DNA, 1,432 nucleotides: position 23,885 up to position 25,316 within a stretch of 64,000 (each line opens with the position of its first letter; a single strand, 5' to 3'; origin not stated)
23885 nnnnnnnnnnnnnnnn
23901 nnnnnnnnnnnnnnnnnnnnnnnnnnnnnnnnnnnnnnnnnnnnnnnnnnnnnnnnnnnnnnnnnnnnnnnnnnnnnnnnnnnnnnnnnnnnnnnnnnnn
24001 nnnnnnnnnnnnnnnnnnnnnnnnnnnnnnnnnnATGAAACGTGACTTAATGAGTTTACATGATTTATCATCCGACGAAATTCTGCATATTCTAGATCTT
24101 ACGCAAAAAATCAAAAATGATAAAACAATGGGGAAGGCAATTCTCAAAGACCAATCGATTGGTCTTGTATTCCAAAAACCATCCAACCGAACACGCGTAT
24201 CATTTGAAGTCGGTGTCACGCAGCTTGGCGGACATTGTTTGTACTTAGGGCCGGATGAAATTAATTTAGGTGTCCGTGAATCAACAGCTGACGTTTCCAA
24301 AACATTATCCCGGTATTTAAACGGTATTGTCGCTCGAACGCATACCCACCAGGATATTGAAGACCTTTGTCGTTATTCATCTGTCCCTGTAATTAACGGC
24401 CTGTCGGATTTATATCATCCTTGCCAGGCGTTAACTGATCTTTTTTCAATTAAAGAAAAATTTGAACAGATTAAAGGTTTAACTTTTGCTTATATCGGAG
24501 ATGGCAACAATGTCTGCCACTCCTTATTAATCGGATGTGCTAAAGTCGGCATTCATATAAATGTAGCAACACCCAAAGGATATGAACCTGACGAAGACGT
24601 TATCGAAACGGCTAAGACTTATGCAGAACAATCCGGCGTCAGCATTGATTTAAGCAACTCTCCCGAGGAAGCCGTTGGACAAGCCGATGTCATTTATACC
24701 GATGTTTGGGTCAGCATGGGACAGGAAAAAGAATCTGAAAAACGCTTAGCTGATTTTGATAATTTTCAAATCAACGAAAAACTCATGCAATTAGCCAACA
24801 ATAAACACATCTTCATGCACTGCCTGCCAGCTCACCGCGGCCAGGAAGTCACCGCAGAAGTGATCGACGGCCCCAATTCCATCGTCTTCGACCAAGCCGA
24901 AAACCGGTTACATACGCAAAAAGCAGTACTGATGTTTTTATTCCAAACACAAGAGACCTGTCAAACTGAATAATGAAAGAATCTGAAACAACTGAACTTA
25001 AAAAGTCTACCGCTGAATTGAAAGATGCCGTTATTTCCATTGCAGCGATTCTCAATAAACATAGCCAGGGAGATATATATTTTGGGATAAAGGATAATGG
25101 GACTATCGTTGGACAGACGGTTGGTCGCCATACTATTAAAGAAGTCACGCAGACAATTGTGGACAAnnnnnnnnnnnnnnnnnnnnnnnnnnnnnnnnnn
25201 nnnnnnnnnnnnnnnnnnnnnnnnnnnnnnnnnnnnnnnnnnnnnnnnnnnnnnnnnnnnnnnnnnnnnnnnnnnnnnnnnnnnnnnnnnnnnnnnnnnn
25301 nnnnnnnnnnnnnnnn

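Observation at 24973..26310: AlbA_2/Schlafen-like DNA-binding protein translationally coupled into the middle of the arginine operon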

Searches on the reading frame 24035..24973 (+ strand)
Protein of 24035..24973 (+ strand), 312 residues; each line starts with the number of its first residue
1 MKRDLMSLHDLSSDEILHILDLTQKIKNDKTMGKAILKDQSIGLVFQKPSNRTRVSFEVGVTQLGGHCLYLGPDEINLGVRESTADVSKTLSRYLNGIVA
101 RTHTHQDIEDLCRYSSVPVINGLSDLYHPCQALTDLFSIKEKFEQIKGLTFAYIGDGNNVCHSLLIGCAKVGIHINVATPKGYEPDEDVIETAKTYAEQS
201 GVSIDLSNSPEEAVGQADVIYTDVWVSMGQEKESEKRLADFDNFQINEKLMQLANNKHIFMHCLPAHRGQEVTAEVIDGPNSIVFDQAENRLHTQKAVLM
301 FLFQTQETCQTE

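Call 3: search_protein_families(library=pfam, proteins=[window:24035-24973:+])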
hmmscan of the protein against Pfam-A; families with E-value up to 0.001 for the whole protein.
window:24035-24973:+ (312 aa): 2 families
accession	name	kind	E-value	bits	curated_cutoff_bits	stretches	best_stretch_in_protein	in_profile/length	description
PF00185.30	OTCace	-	4.5e-67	225.4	29.4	1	147-301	1-156/157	Aspartate/ornithine carbamoyltransferase, Asp/Orn binding domain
PF02729.26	OTCace_N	-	7.2e-44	149.9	29.9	1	3-141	1-148/148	Aspartate/ornithine carbamoyltransferase, carbamoyl-P binding domain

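Call 6: search_protein_families(library=ncbifam, proteins=[window:24035-24973:+], max_evalue=0.01)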
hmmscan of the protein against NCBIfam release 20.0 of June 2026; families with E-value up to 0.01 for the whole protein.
window:24035-24973:+ (312 aa): 17 families
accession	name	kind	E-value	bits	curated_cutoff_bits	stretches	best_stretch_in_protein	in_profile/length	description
TIGR00658.1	orni_carb_tr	equivalog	3e-129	430.5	280.85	1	3-303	1-303/304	ornithine carbamoyltransferase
NF001986.0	PRK00779.1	subfamily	1.7e-126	421.5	306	1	2-304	5-305/307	ornithine carbamoyltransferase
NF011380.0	PRK14805.1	equivalog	2.6e-107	358.4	421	1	3-304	2-301/302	ornithine carbamoyltransferase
TIGR04384.1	putr_carbamoyl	exception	8.5e-99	330.8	500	1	6-307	3-311/330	putrescine carbamoyltransferase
NF003286.0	PRK04284.1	subfamily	5.7e-83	278.8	515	1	2-300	6-327/332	ornithine carbamoyltransferase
NF009213.0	PRK12562.1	subfamily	1.7e-63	215.1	559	2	2-267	6-278/334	ornithine carbamoyltransferase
NF002470.0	PRK01713.1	equivalog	2.1e-62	211.5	545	2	2-268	7-279/334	ornithine carbamoyltransferase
NF011379.0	PRK14804.1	equivalog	3.9e-58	197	373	1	4-303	8-309/311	ornithine carbamoyltransferase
NF003384.0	PRK04523.1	equivalog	4.4e-54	183.8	288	1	3-304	4-334/336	N-acetylornithine carbamoyltransferase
TIGR00670.1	asp_carb_tr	equivalog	6.5e-44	150.3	236.95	1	3-303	1-303/304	aspartate carbamoyltransferase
NF002032.1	PRK00856.1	equivalog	7e-44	150.2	263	1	3-301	1-295/297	aspartate carbamoyltransferase catalytic subunit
NF006046.0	PRK08192.1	equivalog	2.4e-27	96.1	512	1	4-304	8-318/339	aspartate carbamoyltransferase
NF008853.0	PRK11891.1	equivalog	2.5e-24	85.7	560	1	4-307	90-402/430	aspartate carbamoyltransferase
NF005538.0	PRK07200.1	equivalog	1.2e-18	67.3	453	1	119-227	156-274/396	knotted carbamoyltransferase YgeW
TIGR03316.1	ygeW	equivalog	5.2e-17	61.8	500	1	119-295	153-357/391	knotted carbamoyltransferase YgeW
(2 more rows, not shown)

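Call 13: find_related_loci(query=window:24035-24970:+, collection=genome_contigs, flank=10000)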
Query window:24035-24970:+ (312 aa) in genome_contigs; peptide patterns used: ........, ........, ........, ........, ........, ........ (x = any residue, [..] = any of these).
170 stretches matched a pattern; 50 encode a relative of the query (tblastn E <= 1e-3); 50 distinct loci.
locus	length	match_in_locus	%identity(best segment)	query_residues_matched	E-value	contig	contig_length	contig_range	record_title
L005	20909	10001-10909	68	1-303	5e-148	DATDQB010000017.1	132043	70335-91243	MAG TPA_asm: Candidatus Omnitrophota bacterium isolate SMAG_U7936 k141_2020582, whole genome shotgun sequence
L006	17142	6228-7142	67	1-305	6e-147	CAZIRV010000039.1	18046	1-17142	MAG TPA_asm: uncultured Planctomycetales bacterium isolate SRP128015_co1_466 genome assembly, contig: NODE_4332_length_1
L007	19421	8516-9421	68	2-303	1e-145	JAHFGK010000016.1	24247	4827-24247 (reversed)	MAG: Candidatus Omnitrophota bacterium isolate nzgw313 NODE_2617_length_24248_cov_3.233058, whole genome shotgun sequenc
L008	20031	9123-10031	67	1-302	4e-142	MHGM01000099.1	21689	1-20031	MAG: Omnitrophica WOR_2 bacterium RIFCSPHIGHO2_01_FULL_52_10 rifcsphigho2_01_scaffold_8190, whole genome shotgun sequenc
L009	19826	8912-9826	67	1-304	2e-141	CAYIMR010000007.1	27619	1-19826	MAG TPA_asm: uncultured Planctomycetales bacterium isolate ERP119705_co25_233 genome assembly, contig: NODE_882_length_2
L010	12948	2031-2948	65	1-306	6e-141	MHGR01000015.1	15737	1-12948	MAG: Omnitrophica WOR_2 bacterium RIFCSPHIGHO2_02_FULL_52_10 rifcsphigho2_02_scaffold_13479, whole genome shotgun sequen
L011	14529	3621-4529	68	1-303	5e-140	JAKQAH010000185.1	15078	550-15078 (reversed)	MAG: Candidatus Omnitrophota bacterium isolate USCA_maxbin.193_sub k141_1723479, whole genome shotgun sequence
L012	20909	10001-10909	65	1-302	2e-139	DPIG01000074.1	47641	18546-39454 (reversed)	MAG TPA_asm: Candidatus Omnitrophota bacterium isolate UBA10147 contig_2774, whole genome shotgun sequence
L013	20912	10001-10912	64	2-305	4e-138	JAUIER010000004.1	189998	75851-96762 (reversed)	MAG: bacterium isolate 8_bin.41 NODE_151_length_189998_cov_1.349142, whole genome shotgun sequence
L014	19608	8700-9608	64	1-303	1e-136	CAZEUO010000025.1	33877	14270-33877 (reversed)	MAG TPA_asm: uncultured Planctomycetales bacterium isolate SRP178908_co1_326 genome assembly, contig: NODE_713_length_33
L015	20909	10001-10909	63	1-303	2e-135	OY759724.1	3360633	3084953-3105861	MAG: Candidatus Omnitrophota bacterium isolate 1a5844f9-839a-4d7b-a7f9-2444bab12bdd genome assembly, chromosome: 1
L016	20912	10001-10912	63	2-305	7e-135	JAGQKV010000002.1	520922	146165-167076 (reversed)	MAG: Candidatus Omnitrophota bacterium isolate HKST-UBA13 2014-04-01_1_(paired)_contig_5249, whole genome shotgun sequen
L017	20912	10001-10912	63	2-305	2e-134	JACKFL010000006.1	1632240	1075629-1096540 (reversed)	MAG: Candidatus Omnitrophota bacterium isolate HK-STAS-OMNI-4 HK-STAS-OMNI-4_6, whole genome shotgun sequence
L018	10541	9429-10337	61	1-303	1e-132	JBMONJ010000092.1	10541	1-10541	MAG: Candidatus Omnitrophota bacterium isolate Betzabe_MAG073 MAG073_92, whole genome shotgun sequence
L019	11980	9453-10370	61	1-306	5e-132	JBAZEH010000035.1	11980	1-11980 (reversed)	MAG: Candidatus Omnitrophota bacterium isolate SO_2017_LW3_121 NODE_16114_length_11980_cov_2.038724_LW162_2017, whole ge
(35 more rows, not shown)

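Call 52: find_homologous_proteins(query=window:24035-24970:+, max_evalue=1e-80)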
Query window:24035-24970:+ (312 aa): 7775 proteins with E <= 1e-80 among 8000 candidates; the best 120 are listed.
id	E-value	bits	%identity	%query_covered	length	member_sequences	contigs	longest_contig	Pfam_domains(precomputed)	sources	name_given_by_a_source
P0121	3.5e-207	704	100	100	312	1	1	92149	PF00185.31,PF02729.27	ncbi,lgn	-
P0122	1.5e-147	509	72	97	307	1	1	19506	PF00185.31,PF02729.27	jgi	-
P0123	1.3e-144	499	71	97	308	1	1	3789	PF00185.31,PF02729.27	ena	-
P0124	2.2e-143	495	72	97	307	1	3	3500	PF00185.31,PF02729.27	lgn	-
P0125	3.6e-143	494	71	97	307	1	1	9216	PF00185.31,PF02729.27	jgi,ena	-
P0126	8.4e-143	493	70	97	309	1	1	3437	PF00185.31,PF02729.27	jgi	jgi:ornithine carbamoyltransferase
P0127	1.1e-142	493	68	97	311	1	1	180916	PF00185.31,PF02729.27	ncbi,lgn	-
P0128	1.2e-141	489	69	98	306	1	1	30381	PF00185.31,PF02729.27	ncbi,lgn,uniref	ncbi:Ornithine carbamoyltransferase [hydrothermal vent metagenome]|uniref:ornithine carbamoyltransfe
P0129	1.3e-141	489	71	97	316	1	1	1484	PF00185.31,PF02729.27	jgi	-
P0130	2.6e-141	488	70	97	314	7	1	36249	PF00185.31,PF02729.27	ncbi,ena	-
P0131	1.3e-140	486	70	98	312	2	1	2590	PF00185.31,PF02729.27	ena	-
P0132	2.8e-140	485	71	97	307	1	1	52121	PF00185.31,PF02729.27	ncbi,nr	ncbi:MAG: ornithine carbamoyltransferase [Candidatus Omnitrophica bacterium]|nr:ornithine carbamoylt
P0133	5.4e-140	484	70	97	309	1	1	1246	PF00185.31,PF02729.27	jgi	jgi:ornithine carbamoyltransferase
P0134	8.5e-140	483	71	97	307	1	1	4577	PF00185.31,PF02729.27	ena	-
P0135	9.0e-140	483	71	97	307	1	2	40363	PF00185.31,PF02729.27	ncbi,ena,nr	ncbi:MAG: ornithine carbamoyltransferase [Candidatus Omnitrophica bacterium]|nr:ornithine carbamoylt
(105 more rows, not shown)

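Call 53: find_encoding_contigs(protein=P0121, flank=6000, max_places=5)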
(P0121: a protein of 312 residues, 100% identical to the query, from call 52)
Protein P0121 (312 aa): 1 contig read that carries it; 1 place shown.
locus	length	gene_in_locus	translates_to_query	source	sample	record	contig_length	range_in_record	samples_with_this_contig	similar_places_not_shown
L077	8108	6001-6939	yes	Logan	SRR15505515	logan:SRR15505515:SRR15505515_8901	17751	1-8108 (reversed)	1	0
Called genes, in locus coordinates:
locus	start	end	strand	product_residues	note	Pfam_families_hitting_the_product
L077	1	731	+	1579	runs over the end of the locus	-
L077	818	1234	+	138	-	PF00572:Ribosomal_L13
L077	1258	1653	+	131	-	PF00380:Ribosomal_S9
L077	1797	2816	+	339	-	PF01118:Semialdhyde_dh, PF22698:Semialdhyde_dhC_1, PF02774:Semialdhyde_dhC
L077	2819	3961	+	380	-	PF01960:ArgJ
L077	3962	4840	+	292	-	PF00696:AA_kinase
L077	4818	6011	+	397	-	PF00202:Aminotran_3, PF00155:Aminotran_1_2 (weak)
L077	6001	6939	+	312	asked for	PF02729:OTCace_N, PF00185:OTCace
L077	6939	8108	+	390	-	?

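Call 54: find_encoding_contigs(protein=P0122, flank=8000, max_places=3)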
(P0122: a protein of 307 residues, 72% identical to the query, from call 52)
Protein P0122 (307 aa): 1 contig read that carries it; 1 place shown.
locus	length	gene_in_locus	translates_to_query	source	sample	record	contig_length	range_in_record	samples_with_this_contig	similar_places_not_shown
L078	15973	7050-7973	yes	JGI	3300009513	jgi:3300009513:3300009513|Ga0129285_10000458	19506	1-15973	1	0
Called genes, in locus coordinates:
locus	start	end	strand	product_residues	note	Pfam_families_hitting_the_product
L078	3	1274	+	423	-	?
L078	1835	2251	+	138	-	PF00572:Ribosomal_L13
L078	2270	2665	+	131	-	PF00380:Ribosomal_S9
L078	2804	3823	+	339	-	PF01118:Semialdhyde_dh, PF22698:Semialdhyde_dhC_1, PF02774:Semialdhyde_dhC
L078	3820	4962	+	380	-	PF01960:ArgJ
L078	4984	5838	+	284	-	PF00696:AA_kinase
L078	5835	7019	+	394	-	PF00202:Aminotran_3, PF00155:Aminotran_1_2 (weak)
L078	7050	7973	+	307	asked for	PF02729:OTCace_N, PF00185:OTCace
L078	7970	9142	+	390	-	PF00764:Arginosuc_synth, PF20979:Arginosuc_syn_C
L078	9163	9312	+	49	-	-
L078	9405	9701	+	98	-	PF05635:23S_rRNA_IVP, PF22296:bAvd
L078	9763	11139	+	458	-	PF00206:Lyase_1, PF14698:ASL_C2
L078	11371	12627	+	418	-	PF00278:Orn_DAP_Arg_deC, PF01168:Ala_racemase_N (weak), PF02784:Orn_Arg_deC_N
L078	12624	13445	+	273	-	PF01678:DAP_epimerase, PF02567:PhzC-PhzF (faint), PF01678:DAP_epimerase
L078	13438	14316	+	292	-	PF00701:DHDPS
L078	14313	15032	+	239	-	PF01113:DapB_N, PF05173:DapB_C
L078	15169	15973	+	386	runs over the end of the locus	PF00155:Aminotran_1_2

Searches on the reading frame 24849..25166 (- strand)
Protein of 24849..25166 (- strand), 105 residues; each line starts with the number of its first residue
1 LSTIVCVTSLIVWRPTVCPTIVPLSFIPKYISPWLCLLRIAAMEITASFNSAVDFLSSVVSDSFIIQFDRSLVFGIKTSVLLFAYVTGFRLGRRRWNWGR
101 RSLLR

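Call 68: search_protein_families(library=pfam, proteins=[window:24849-25166:-], max_evalue=0.01)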
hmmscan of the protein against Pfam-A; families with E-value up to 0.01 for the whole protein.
window:24849-25166:- (105 aa): 0 families
